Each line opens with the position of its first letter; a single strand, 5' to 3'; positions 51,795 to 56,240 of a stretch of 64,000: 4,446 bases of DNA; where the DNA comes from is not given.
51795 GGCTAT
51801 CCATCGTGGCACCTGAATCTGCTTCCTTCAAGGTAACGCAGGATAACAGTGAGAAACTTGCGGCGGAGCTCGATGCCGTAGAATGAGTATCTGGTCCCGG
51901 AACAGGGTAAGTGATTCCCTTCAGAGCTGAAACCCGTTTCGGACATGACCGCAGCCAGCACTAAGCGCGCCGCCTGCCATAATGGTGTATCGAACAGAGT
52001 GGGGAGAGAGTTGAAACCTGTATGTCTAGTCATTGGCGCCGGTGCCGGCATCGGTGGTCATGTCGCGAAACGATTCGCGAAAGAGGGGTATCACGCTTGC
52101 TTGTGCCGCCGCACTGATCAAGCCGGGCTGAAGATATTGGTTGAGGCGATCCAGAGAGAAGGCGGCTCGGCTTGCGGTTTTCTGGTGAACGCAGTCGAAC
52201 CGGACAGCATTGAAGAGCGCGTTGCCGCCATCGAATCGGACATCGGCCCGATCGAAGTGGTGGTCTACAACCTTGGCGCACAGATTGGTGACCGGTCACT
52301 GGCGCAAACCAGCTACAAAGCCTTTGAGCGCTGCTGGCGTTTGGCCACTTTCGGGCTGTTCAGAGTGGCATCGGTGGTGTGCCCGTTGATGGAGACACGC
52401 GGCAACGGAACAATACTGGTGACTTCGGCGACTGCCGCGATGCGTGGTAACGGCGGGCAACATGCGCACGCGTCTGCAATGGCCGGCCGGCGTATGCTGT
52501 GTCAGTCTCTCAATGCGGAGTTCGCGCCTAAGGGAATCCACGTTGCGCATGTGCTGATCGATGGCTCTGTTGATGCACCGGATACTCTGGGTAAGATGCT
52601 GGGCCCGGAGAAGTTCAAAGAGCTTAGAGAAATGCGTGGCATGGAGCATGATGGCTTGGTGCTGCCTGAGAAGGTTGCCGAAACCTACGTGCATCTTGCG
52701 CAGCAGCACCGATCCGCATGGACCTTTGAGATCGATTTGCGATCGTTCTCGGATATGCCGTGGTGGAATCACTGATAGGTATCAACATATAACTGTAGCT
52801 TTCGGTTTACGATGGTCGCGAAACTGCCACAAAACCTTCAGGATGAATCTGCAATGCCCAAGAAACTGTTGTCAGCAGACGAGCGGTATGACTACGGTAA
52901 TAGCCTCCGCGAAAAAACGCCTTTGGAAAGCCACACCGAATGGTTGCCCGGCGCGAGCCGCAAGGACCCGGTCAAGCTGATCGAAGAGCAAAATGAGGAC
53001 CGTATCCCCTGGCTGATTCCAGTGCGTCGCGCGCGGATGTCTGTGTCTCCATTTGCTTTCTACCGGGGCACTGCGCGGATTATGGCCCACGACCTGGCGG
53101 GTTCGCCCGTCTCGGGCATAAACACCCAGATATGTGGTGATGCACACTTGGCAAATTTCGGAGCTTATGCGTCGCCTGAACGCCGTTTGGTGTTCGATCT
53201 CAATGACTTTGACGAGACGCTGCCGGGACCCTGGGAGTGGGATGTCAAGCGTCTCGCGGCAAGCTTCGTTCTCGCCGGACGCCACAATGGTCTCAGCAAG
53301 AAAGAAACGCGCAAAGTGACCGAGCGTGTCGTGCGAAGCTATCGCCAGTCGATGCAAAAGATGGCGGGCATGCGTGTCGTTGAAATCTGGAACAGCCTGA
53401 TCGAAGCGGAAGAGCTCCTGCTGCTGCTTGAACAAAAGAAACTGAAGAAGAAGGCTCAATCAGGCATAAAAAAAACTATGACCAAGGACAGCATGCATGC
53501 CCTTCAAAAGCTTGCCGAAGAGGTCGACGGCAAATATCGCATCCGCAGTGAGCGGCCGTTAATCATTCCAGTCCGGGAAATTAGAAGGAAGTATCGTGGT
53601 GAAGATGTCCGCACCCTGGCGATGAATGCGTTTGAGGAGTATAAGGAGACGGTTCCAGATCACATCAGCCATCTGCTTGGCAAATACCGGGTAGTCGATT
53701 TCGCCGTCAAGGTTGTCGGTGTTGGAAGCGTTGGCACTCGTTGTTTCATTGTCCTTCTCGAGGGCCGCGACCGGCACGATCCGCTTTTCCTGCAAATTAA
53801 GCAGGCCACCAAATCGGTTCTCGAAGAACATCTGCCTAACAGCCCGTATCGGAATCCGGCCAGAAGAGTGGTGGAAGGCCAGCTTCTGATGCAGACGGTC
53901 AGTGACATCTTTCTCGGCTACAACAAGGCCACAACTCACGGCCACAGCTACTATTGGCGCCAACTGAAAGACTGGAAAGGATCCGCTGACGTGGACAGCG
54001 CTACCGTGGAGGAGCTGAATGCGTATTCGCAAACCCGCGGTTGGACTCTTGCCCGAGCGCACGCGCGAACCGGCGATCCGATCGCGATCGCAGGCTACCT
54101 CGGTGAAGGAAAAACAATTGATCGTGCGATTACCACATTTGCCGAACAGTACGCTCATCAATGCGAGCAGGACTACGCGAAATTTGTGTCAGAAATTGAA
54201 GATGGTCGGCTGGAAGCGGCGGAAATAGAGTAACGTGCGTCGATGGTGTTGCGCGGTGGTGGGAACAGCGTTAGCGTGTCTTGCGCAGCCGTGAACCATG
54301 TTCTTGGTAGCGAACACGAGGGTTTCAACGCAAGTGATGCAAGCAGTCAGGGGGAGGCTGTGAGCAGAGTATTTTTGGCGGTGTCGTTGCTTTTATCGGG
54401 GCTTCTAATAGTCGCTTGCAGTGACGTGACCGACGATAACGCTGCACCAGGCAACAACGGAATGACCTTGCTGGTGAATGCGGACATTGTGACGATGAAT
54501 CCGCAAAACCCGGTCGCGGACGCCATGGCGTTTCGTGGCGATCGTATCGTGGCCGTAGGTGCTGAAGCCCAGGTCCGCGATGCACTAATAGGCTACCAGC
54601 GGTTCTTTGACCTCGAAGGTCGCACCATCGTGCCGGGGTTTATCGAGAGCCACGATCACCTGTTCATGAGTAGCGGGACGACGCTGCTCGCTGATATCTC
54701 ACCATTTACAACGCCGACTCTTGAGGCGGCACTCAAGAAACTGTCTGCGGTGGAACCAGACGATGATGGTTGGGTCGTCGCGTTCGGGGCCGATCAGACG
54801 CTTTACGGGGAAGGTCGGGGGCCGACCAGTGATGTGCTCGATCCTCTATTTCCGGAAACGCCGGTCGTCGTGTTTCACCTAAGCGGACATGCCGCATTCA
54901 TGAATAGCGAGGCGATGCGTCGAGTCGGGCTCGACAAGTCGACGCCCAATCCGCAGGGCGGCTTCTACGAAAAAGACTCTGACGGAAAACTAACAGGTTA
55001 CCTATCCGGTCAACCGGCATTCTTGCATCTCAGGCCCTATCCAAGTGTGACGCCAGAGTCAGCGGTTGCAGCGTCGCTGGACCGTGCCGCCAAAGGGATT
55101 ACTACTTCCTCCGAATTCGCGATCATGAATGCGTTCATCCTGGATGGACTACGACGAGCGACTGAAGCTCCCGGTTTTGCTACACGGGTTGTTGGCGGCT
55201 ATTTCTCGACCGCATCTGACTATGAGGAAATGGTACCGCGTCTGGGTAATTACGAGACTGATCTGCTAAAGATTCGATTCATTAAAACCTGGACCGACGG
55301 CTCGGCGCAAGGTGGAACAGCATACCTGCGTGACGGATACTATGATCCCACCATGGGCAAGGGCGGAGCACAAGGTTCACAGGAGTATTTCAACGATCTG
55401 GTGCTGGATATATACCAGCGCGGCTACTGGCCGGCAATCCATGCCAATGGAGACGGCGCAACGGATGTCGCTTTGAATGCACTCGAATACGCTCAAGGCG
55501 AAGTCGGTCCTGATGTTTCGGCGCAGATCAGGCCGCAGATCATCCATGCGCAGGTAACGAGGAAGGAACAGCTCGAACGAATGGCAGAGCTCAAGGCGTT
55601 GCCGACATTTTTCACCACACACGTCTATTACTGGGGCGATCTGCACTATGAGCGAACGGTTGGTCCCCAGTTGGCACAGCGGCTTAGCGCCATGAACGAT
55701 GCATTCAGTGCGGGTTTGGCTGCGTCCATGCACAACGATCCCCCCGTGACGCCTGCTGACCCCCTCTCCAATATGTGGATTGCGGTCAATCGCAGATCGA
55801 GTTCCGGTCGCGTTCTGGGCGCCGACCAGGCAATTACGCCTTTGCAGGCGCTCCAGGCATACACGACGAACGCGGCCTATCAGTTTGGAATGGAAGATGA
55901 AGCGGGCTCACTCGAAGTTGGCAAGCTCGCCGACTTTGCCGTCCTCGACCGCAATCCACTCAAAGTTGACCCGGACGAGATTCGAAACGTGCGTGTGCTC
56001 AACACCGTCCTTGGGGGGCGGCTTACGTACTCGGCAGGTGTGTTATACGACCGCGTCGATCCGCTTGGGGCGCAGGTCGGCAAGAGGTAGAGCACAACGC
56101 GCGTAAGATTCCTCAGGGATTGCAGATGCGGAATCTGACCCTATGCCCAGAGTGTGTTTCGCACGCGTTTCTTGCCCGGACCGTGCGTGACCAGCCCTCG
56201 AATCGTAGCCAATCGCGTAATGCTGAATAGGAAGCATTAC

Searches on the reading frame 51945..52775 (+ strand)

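Call 63: search_protein_families(library=pfam, proteins=[window:51945-52775:+], max_evalue=0.00001)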
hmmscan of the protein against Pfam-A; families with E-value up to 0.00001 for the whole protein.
window:51945-52775:+ (276 aa): 2 families
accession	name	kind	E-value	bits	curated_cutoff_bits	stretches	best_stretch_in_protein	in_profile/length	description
PF00106.31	adh_short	-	1.6e-28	100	26.6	1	26-203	2-177/195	short chain dehydrogenase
PF13561.12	adh_short_C2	-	1.6e-24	87.2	27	1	31-260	1-225/236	Enoyl-(Acyl carrier protein) reductase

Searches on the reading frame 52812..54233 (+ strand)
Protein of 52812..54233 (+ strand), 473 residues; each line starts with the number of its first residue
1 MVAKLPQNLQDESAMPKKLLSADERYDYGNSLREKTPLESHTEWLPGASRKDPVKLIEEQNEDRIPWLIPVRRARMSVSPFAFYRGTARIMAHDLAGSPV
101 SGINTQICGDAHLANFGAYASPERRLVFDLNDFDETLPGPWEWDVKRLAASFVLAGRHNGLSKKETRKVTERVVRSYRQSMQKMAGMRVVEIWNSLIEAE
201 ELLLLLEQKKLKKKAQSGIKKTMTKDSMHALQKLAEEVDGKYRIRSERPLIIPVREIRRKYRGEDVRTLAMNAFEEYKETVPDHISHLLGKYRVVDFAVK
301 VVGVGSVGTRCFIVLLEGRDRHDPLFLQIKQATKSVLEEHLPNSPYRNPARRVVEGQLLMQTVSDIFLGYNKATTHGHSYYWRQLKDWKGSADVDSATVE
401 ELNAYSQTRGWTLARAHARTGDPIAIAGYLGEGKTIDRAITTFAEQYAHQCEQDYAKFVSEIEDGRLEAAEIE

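Call 63: search_protein_families(library=pfam, proteins=[window:52812-54233:+], max_evalue=0.00001)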
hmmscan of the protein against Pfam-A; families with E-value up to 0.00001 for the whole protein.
window:52812-54233:+ (473 aa): 1 family
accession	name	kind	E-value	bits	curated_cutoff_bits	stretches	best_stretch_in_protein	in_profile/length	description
PF10009.15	DUF2252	-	7.8e-139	463.5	22.3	1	64-460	1-391/392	Uncharacterized protein conserved in bacteria (DUF2252)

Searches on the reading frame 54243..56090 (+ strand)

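Call 63: search_protein_families(library=pfam, proteins=[window:54243-56090:+], max_evalue=0.00001)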
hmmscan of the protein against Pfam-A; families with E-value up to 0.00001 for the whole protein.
window:54243-56090:+ (615 aa): 2 families
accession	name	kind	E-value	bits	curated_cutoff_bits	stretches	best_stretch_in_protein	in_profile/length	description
PF07969.17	Amidohydro_3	-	3.3e-85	287.8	29.7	1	121-596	2-472/472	Amidohydrolase family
PF01979.26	Amidohydro_1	-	7.2e-15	55.5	25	1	523-593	275-343/345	Amidohydrolase family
